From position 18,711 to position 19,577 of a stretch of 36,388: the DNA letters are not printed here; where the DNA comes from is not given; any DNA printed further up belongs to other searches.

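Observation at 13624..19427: Two minimal biotin-protein-ligase paralogs bracket the carboxylase gene, and one has degenerate catalytic motifs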

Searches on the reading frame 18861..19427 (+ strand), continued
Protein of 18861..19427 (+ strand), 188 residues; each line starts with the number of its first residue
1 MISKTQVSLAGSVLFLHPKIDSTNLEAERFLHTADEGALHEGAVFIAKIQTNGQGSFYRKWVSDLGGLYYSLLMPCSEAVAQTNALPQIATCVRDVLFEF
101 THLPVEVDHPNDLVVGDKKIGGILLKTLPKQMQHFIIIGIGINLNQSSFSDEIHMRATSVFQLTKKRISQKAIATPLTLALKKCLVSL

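Call 47: search_protein_representatives(alignment_id=A1)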
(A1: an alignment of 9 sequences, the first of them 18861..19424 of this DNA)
Query: 9 sequences, 201 profile positions. Proteins with E-value up to 0.001 (for the whole library): 44673; up to 1e-10: 23701; up to 1e-30: 99. The best 150 are listed.
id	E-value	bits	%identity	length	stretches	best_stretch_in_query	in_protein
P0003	6.8e-85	299.9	-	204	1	2-200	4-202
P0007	4.3e-82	290.8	-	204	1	2-200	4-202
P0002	4.1e-78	277.8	-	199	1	1-200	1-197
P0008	2.1e-76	272.2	-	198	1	3-198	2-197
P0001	9.1e-73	260.3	-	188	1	10-198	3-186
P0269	3.2e-69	248.8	-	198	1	3-196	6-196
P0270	1.4e-55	204.2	-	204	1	4-195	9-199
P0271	5.3e-53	195.8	-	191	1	20-200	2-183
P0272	9.3e-53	195.0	-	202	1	12-200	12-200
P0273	2.5e-51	190.3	-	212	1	3-198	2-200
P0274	3.3e-51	190.0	-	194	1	4-197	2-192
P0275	2.6e-49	183.8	-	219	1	3-200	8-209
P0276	2.8e-49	183.7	-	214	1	2-200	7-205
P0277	1.8e-48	181.0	-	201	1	5-200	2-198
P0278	7.1e-48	179.1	-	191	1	21-199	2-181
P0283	2.1e-44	167.8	-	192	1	10-197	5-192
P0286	1.6e-42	161.6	-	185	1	22-199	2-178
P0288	1.5e-41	158.4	-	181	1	22-196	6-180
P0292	3.9e-40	153.8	-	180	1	20-195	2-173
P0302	7.6e-38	146.3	-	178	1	21-197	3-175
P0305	1.9e-37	145.1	-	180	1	20-198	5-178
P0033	5.2e-35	137.1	-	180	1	41-196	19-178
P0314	7.0e-35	136.6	-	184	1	20-199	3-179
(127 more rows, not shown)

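Call 49: search_protein_families(library=ncbifam, proteins=[P0270, P0271, P0283, P0286, P0288, P0292, P0302, P0305, P0314], max_evalue=1e-10)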
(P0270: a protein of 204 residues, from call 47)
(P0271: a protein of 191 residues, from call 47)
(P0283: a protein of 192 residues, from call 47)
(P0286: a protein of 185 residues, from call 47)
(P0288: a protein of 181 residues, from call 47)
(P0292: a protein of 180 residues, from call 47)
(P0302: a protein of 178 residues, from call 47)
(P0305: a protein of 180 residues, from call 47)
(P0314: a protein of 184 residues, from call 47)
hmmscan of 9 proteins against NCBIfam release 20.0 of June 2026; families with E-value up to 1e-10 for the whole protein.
P0270 (204 aa): 10 families
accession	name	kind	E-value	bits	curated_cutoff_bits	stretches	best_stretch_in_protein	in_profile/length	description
TIGR00121.1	birA_ligase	equivalog_domain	2.6e-31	109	83.1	1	28-196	4-163/235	biotin--[acetyl-CoA-carboxylase] ligase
NF008848.0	PRK11886.1-3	equivalog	1.9e-25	89.6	362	1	21-199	75-247/319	bifunctional biotin--[acetyl-CoA-carboxylase] ligase/biotin operon repressor BirA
NF006206.0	PRK08330.1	equivalog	3.2e-21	75.8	311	1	26-195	13-169/243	biotin--protein ligase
NF008847.0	PRK11886.1-2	equivalog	2.1e-19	70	293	1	25-199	80-248/320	bifunctional biotin--[acetyl-CoA-carboxylase] ligase/biotin operon repressor BirA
NF008846.0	PRK11886.1-1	equivalog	3.4e-19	69.3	353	1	23-201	74-248/312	bifunctional biotin--[acetyl-CoA-carboxylase] ligase/biotin operon repressor BirA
NF004607.0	PRK05935.1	equivalog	1.6e-16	60.7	219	1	31-199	10-173/190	biotin--protein ligase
NF008850.0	PRK11886.1-5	equivalog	2.6e-15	56.4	489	1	26-201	81-249/320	bifunctional biotin--[acetyl-CoA-carboxylase] ligase/biotin operon repressor BirA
NF005405.0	PRK06955.1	equivalog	3.7e-15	55.8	312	1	41-164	53-177/300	biotin--[acetyl-CoA-carboxylase] ligase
NF008849.0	PRK11886.1-4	equivalog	2.1e-12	46.8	474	1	26-164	81-213/320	bifunctional biotin--[acetyl-CoA-carboxylase] ligase/biotin operon repressor BirA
NF006294.0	PRK08477.1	equivalog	2.5e-12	46.6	179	1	28-170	8-142/214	biotin--[acetyl-CoA-carboxylase] ligase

P0271 (191 aa): 10 families
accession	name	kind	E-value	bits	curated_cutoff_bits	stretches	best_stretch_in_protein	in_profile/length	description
TIGR00121.1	birA_ligase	equivalog_domain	5e-29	101.5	83.1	1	6-155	5-143/235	biotin--[acetyl-CoA-carboxylase] ligase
NF006206.0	PRK08330.1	equivalog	3e-22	79.2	311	1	5-180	15-175/243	biotin--protein ligase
NF008848.0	PRK11886.1-3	equivalog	2.1e-20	73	362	1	6-181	83-250/319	bifunctional biotin--[acetyl-CoA-carboxylase] ligase/biotin operon repressor BirA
NF008847.0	PRK11886.1-2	equivalog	5.1e-18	65.5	293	1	26-179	95-249/320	bifunctional biotin--[acetyl-CoA-carboxylase] ligase/biotin operon repressor BirA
NF004607.0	PRK05935.1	equivalog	9.7e-16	58.1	219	1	4-181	6-176/190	biotin--protein ligase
NF006294.0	PRK08477.1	equivalog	3.7e-15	55.9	179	1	2-142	5-134/214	biotin--[acetyl-CoA-carboxylase] ligase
NF008846.0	PRK11886.1-1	equivalog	2.7e-14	53.2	353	1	35-158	101-227/312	bifunctional biotin--[acetyl-CoA-carboxylase] ligase/biotin operon repressor BirA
NF008849.0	PRK11886.1-4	equivalog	9.7e-14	51.2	474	1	27-147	96-217/320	bifunctional biotin--[acetyl-CoA-carboxylase] ligase/biotin operon repressor BirA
NF005405.0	PRK06955.1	equivalog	2.1e-13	50.1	312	1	7-142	36-176/300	biotin--[acetyl-CoA-carboxylase] ligase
NF008850.0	PRK11886.1-5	equivalog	2.1e-11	43.6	489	1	28-140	97-210/320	bifunctional biotin--[acetyl-CoA-carboxylase] ligase/biotin operon repressor BirA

P0283 (192 aa): 10 families
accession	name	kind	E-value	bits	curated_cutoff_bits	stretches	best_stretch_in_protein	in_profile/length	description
TIGR00121.1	birA_ligase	equivalog_domain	1.2e-31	110.1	83.1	1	17-190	3-166/235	biotin--[acetyl-CoA-carboxylase] ligase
NF006206.0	PRK08330.1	equivalog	2.4e-27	95.8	311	1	15-177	12-160/243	biotin--protein ligase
NF008846.0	PRK11886.1-1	equivalog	8.3e-27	94.3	353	1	8-181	70-238/312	bifunctional biotin--[acetyl-CoA-carboxylase] ligase/biotin operon repressor BirA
NF008847.0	PRK11886.1-2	equivalog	7e-24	84.7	293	1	9-192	74-250/320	bifunctional biotin--[acetyl-CoA-carboxylase] ligase/biotin operon repressor BirA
NF008848.0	PRK11886.1-3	equivalog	2.9e-23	82.4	362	1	11-191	76-248/319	bifunctional biotin--[acetyl-CoA-carboxylase] ligase/biotin operon repressor BirA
NF008850.0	PRK11886.1-5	equivalog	8.6e-19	67.8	489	1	14-190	79-248/320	bifunctional biotin--[acetyl-CoA-carboxylase] ligase/biotin operon repressor BirA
NF006294.0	PRK08477.1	equivalog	3.6e-18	65.7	179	1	15-167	5-145/214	biotin--[acetyl-CoA-carboxylase] ligase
NF004607.0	PRK05935.1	equivalog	1.7e-17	63.9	219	1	19-190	8-173/190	biotin--protein ligase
NF008849.0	PRK11886.1-4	equivalog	1.2e-15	57.4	474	1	20-191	85-249/320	bifunctional biotin--[acetyl-CoA-carboxylase] ligase/biotin operon repressor BirA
NF005405.0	PRK06955.1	equivalog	3.3e-15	56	312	1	24-160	43-186/300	biotin--[acetyl-CoA-carboxylase] ligase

P0286 (185 aa): 10 families
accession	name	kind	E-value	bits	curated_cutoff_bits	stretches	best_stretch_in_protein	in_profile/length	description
TIGR00121.1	birA_ligase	equivalog_domain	1.3e-29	103.5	83.1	1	4-174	5-166/235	biotin--[acetyl-CoA-carboxylase] ligase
NF006206.0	PRK08330.1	equivalog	7.1e-25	87.8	311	1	3-175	15-174/243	biotin--protein ligase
NF008848.0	PRK11886.1-3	equivalog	3.4e-22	78.9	362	1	6-176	85-249/319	bifunctional biotin--[acetyl-CoA-carboxylase] ligase/biotin operon repressor BirA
NF008847.0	PRK11886.1-2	equivalog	7.6e-20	71.5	293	1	5-176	85-250/320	bifunctional biotin--[acetyl-CoA-carboxylase] ligase/biotin operon repressor BirA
NF004607.0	PRK05935.1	equivalog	3.3e-19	69.4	219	1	2-176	6-175/190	biotin--protein ligase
NF008846.0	PRK11886.1-1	equivalog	1.5e-17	63.9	353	1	9-154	85-227/312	bifunctional biotin--[acetyl-CoA-carboxylase] ligase/biotin operon repressor BirA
NF005405.0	PRK06955.1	equivalog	4.1e-14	52.4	312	1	9-150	43-187/300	biotin--[acetyl-CoA-carboxylase] ligase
NF006294.0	PRK08477.1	equivalog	1.7e-12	47.2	179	1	3-143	8-139/214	biotin--[acetyl-CoA-carboxylase] ligase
NF008850.0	PRK11886.1-5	equivalog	2.3e-11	43.4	489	1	29-138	103-212/320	bifunctional biotin--[acetyl-CoA-carboxylase] ligase/biotin operon repressor BirA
NF008849.0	PRK11886.1-4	equivalog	5.9e-11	42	474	1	5-174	85-248/320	bifunctional biotin--[acetyl-CoA-carboxylase] ligase/biotin operon repressor BirA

P0288 (181 aa): 11 families
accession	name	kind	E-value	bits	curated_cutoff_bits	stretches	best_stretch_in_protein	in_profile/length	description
TIGR00121.1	birA_ligase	equivalog_domain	4.8e-29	101.6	83.1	1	5-177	2-164/235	biotin--[acetyl-CoA-carboxylase] ligase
NF006206.0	PRK08330.1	equivalog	1.3e-24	86.9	311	1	3-159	11-153/243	biotin--protein ligase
NF008848.0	PRK11886.1-3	equivalog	1.9e-24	86.3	362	1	8-179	83-247/319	bifunctional biotin--[acetyl-CoA-carboxylase] ligase/biotin operon repressor BirA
NF008846.0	PRK11886.1-1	equivalog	2.6e-22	79.6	353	1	6-176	78-243/312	bifunctional biotin--[acetyl-CoA-carboxylase] ligase/biotin operon repressor BirA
NF008847.0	PRK11886.1-2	equivalog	8.1e-22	77.9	293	1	9-179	85-248/320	bifunctional biotin--[acetyl-CoA-carboxylase] ligase/biotin operon repressor BirA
NF005405.0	PRK06955.1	equivalog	1.1e-19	70.7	312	1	9-143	39-176/300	biotin--[acetyl-CoA-carboxylase] ligase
NF008850.0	PRK11886.1-5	equivalog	2.1e-17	63.3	489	1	5-141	81-210/320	bifunctional biotin--[acetyl-CoA-carboxylase] ligase/biotin operon repressor BirA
NF006294.0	PRK08477.1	equivalog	2e-15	56.7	179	1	5-143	6-134/214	biotin--[acetyl-CoA-carboxylase] ligase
NF008849.0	PRK11886.1-4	equivalog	4.7e-15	55.5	474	1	8-143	84-212/320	bifunctional biotin--[acetyl-CoA-carboxylase] ligase/biotin operon repressor BirA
NF004607.0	PRK05935.1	equivalog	1.7e-13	50.8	219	1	8-143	8-136/190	biotin--protein ligase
NF009862.0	PRK13325.1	equivalog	3.8e-12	45.7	761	1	34-140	111-213/592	bifunctional biotin--[acetyl-CoA-carboxylase] ligase/type III pantothenate kinase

P0292 (180 aa): 11 families
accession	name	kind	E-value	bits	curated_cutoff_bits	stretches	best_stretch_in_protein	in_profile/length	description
TIGR00121.1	birA_ligase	equivalog_domain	4.1e-31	108.4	83.1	1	6-159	5-152/235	biotin--[acetyl-CoA-carboxylase] ligase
NF008847.0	PRK11886.1-2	equivalog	5.1e-24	85.2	293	1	10-172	88-247/320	bifunctional biotin--[acetyl-CoA-carboxylase] ligase/biotin operon repressor BirA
NF008848.0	PRK11886.1-3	equivalog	5.1e-24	84.9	362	1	4-173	81-247/319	bifunctional biotin--[acetyl-CoA-carboxylase] ligase/biotin operon repressor BirA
NF006206.0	PRK08330.1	equivalog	1e-23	84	311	1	3-156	13-156/243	biotin--protein ligase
NF008846.0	PRK11886.1-1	equivalog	4e-23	82.2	353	1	9-151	83-225/312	bifunctional biotin--[acetyl-CoA-carboxylase] ligase/biotin operon repressor BirA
NF008850.0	PRK11886.1-5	equivalog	8.2e-19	67.9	489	1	2-164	80-239/320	bifunctional biotin--[acetyl-CoA-carboxylase] ligase/biotin operon repressor BirA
NF008849.0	PRK11886.1-4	equivalog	1.4e-18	67.1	474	1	9-140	87-215/320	bifunctional biotin--[acetyl-CoA-carboxylase] ligase/biotin operon repressor BirA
NF005405.0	PRK06955.1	equivalog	2e-16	60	312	1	26-139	61-179/300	biotin--[acetyl-CoA-carboxylase] ligase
NF004607.0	PRK05935.1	equivalog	4.3e-16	59.3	219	1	7-171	9-171/190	biotin--protein ligase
NF006294.0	PRK08477.1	equivalog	1.1e-15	57.6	179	1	4-141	7-138/214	biotin--[acetyl-CoA-carboxylase] ligase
NF009862.0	PRK13325.1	equivalog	7.7e-13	48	761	1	34-152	114-228/592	bifunctional biotin--[acetyl-CoA-carboxylase] ligase/type III pantothenate kinase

P0302 (178 aa): 10 families
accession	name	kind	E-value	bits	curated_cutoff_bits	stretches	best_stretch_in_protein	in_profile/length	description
TIGR00121.1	birA_ligase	equivalog_domain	8.8e-37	126.9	83.1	1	5-178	4-171/235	biotin--[acetyl-CoA-carboxylase] ligase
NF008848.0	PRK11886.1-3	equivalog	5.2e-29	101.3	362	1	6-176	83-250/319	bifunctional biotin--[acetyl-CoA-carboxylase] ligase/biotin operon repressor BirA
NF006206.0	PRK08330.1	equivalog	8.6e-28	97.3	311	1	4-174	14-174/243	biotin--protein ligase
NF008846.0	PRK11886.1-1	equivalog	2.9e-24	86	353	1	7-154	81-228/312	bifunctional biotin--[acetyl-CoA-carboxylase] ligase/biotin operon repressor BirA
NF008847.0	PRK11886.1-2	equivalog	1.4e-23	83.7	293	1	8-178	86-253/320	bifunctional biotin--[acetyl-CoA-carboxylase] ligase/biotin operon repressor BirA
NF006294.0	PRK08477.1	equivalog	3.5e-22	78.8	179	1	1-151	4-148/214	biotin--[acetyl-CoA-carboxylase] ligase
NF005405.0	PRK06955.1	equivalog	1.8e-18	66.7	312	1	20-138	58-177/300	biotin--[acetyl-CoA-carboxylase] ligase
NF004607.0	PRK05935.1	equivalog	1.3e-17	64.2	219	1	3-175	3-175/190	biotin--protein ligase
NF008849.0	PRK11886.1-4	equivalog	8.7e-16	57.9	474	1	8-176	86-251/320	bifunctional biotin--[acetyl-CoA-carboxylase] ligase/biotin operon repressor BirA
NF008850.0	PRK11886.1-5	equivalog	1.8e-15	57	489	1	4-141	82-216/320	bifunctional biotin--[acetyl-CoA-carboxylase] ligase/biotin operon repressor BirA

P0305 (180 aa): 11 families
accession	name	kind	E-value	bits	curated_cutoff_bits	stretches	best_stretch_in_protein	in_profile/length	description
TIGR00121.1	birA_ligase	equivalog_domain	2.6e-32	112.3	83.1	1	9-173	5-164/235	biotin--[acetyl-CoA-carboxylase] ligase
NF006206.0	PRK08330.1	equivalog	7.2e-27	94.3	311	1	8-169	15-167/243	biotin--protein ligase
NF008848.0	PRK11886.1-3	equivalog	5.9e-25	88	362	1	10-176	84-248/319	bifunctional biotin--[acetyl-CoA-carboxylase] ligase/biotin operon repressor BirA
NF008846.0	PRK11886.1-1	equivalog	1.6e-22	80.2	353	1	11-171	82-242/312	bifunctional biotin--[acetyl-CoA-carboxylase] ligase/biotin operon repressor BirA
NF008847.0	PRK11886.1-2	equivalog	7.4e-22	78.1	293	1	12-175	87-248/320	bifunctional biotin--[acetyl-CoA-carboxylase] ligase/biotin operon repressor BirA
NF004607.0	PRK05935.1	equivalog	2.9e-19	69.6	219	1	9-177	8-175/190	biotin--protein ligase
NF008850.0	PRK11886.1-5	equivalog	7e-18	64.9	489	1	6-144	81-217/320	bifunctional biotin--[acetyl-CoA-carboxylase] ligase/biotin operon repressor BirA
NF005405.0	PRK06955.1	equivalog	4.8e-17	62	312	1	29-140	65-177/300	biotin--[acetyl-CoA-carboxylase] ligase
NF006294.0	PRK08477.1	equivalog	6.6e-15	55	179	1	8-140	8-135/214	biotin--[acetyl-CoA-carboxylase] ligase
NF008849.0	PRK11886.1-4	equivalog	1.9e-12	47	474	1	13-173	88-246/320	bifunctional biotin--[acetyl-CoA-carboxylase] ligase/biotin operon repressor BirA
NF009862.0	PRK13325.1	equivalog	4.2e-11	42.2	761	1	11-137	89-214/592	bifunctional biotin--[acetyl-CoA-carboxylase] ligase/type III pantothenate kinase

P0314 (184 aa): 10 families
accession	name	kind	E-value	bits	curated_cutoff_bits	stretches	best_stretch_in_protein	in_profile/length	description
TIGR00121.1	birA_ligase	equivalog_domain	1.8e-32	112.8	83.1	1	7-178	5-169/235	biotin--[acetyl-CoA-carboxylase] ligase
NF008848.0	PRK11886.1-3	equivalog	1.2e-26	93.5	362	1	7-181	83-253/319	bifunctional biotin--[acetyl-CoA-carboxylase] ligase/biotin operon repressor BirA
NF006206.0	PRK08330.1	equivalog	6.6e-26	91.1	311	1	3-179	12-177/243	biotin--protein ligase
NF008846.0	PRK11886.1-1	equivalog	5.6e-22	78.4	353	1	27-172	99-243/312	bifunctional biotin--[acetyl-CoA-carboxylase] ligase/biotin operon repressor BirA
NF008847.0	PRK11886.1-2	equivalog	8.7e-22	77.8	293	1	9-179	86-252/320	bifunctional biotin--[acetyl-CoA-carboxylase] ligase/biotin operon repressor BirA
NF004607.0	PRK05935.1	equivalog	2.4e-21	76.4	219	1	9-175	10-173/190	biotin--protein ligase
NF008850.0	PRK11886.1-5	equivalog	9.9e-15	54.5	489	1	7-174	84-247/320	bifunctional biotin--[acetyl-CoA-carboxylase] ligase/biotin operon repressor BirA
NF005405.0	PRK06955.1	equivalog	1.2e-14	54.2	312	1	11-139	42-176/300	biotin--[acetyl-CoA-carboxylase] ligase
NF008849.0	PRK11886.1-4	equivalog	1.8e-13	50.3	474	1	29-177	104-250/320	bifunctional biotin--[acetyl-CoA-carboxylase] ligase/biotin operon repressor BirA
NF006294.0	PRK08477.1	equivalog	1.5e-12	47.4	179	1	5-178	7-176/214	biotin--[acetyl-CoA-carboxylase] ligase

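Call 64: predict_structure(alignment_id=A5)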
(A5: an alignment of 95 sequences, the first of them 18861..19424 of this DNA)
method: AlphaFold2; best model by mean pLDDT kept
length: 188 residues; sequences in the alignment: 95
mean_pLDDT: 94.9   pTM: 0.90
mean pLDDT of the five models: 94.9, 94.1, 93.7, 93.7, 93.3
residues with pLDDT >= 90: 174; 70-90: 10; 50-70: 2; < 50: 2
segments of 3 or more residues with pLDDT < 50: none
pLDDT, mean of each block of 10 residues (from residue 1): 73 96 97 95 97 90 96 97 94 98 95 98 97 97 97 96 97 97 96
secondary structure, 60 per line:
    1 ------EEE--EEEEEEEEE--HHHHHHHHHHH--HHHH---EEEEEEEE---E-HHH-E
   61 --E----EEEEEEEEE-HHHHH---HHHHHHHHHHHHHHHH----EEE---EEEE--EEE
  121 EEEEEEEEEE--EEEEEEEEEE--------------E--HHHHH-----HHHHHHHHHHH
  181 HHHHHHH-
elements in order: E7-9 E12-20 H23-33 H36-39 E43-50 E68-76 H78-82 H86-101 E106-108 E112-115 E118-130 E133-142 H160-164 H170-187

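Call 66: fold_search(model_id=the predicted structure, library=pdb)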
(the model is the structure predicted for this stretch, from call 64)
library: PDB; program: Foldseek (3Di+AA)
matches with E <= 10: 946; with E <= 0.001: 116
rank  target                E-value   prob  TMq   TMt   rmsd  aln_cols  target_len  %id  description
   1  2ej9                  4.7e-16  1.00  0.74  0.60   3.2       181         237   28  Crystal Structure Of Biotin Protein Ligase From Methanococcus jannaschii (released 2008-03-18)
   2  8eni                  5.7e-16  1.00  0.78  0.47   2.9       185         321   28  Crystal structure of Staphylococcus aureus biotin protein ligase in complex with inhibitor (released 2022-11-30)
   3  6ndl                  8.9e-16  1.00  0.80  0.48   2.9       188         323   28  Crystal structure of Staphylococcus aureus biotin protein ligase in complex with a sulfonamide inhibitor (released 2019-12-18)
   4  3rir                  1.0e-15  1.00  0.82  0.50   2.8       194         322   28  Crystal Strucrture of Biotin Protein Ligase from S. aureus (released 2012-04-18)
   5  3efs_A                1.6e-15  1.00  0.76  0.62   2.5       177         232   32  Biotin protein ligase from Aquifex aeolicus in complex with biotin and ATP (released 2009-06-09)
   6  1wnl_A                1.2e-14  1.00  0.72  0.59   4.8       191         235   27  Crystal Structure Of Biotin-(Acetyl-CoA-Carboxylase) ligase From Pyrococcus Horikoshii Ot3 in complex with ADP (released 2005-08-16)
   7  6aqq                  1.4e-14  1.00  0.76  0.47   2.9       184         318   27  Crystal structure of Staphylococcus aureus biotin protein ligase in complex with inhibitor (released 2018-02-07)
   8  2dxu_A                1.5e-14  1.00  0.71  0.59   4.9       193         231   26  Crystal Structure Of Biotin Protein Ligase From Pyrococcus Horikoshii Complexed with Biotinyl-5'-AMP, Mutation R48A (released 2007-03-01)
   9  2dxu_B                1.6e-14  1.00  0.74  0.64   4.5       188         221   27  Crystal Structure Of Biotin Protein Ligase From Pyrococcus Horikoshii Complexed with Biotinyl-5'-AMP, Mutation R48A (released 2007-03-01)
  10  3v7c                  1.9e-14  1.00  0.80  0.48   2.6       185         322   29  Cystal structure of SaBPL in complex with inhibitor (released 2012-04-18)
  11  3efr_A                2.1e-14  1.00  0.73  0.60   2.9       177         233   30  Biotin protein ligase R40G mutant from Aquifex aeolicus in complex with biotin (released 2009-06-09)
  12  2e41_B                2.3e-14  1.00  0.73  0.60   4.6       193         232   26  Crystal Structure Of Biotin Protein Ligase From Pyrococcus Horikoshii Complexed with the Reaction Product Analog Bioti (released 2007-06-05)
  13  2deq_A                2.5e-14  1.00  0.75  0.61   4.4       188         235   26  Crystal Structure Of Biotin Protein Ligase From Pyrococcus Horikoshii OT3 in complex with Biotinyl-5'-AMP, K111G mutat (released 2006-08-16)
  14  2ejg_B                3.2e-14  1.00  0.71  0.61   4.8       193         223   28  Crystal Structure Of The Biotin Protein Ligase (Mutation R48A) and Biotin Carboxyl Carrier Protein Complex From Pyroco (released 2008-03-18)
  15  2dve_A                4.1e-14  1.00  0.73  0.59   4.7       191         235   26  Crystal Structure Of Biotin Protein Ligase From Pyrococcus Horikoshii OT3 in Complex with Biotinyl-5'-AMP, Mutation Ar (released 2007-01-31)
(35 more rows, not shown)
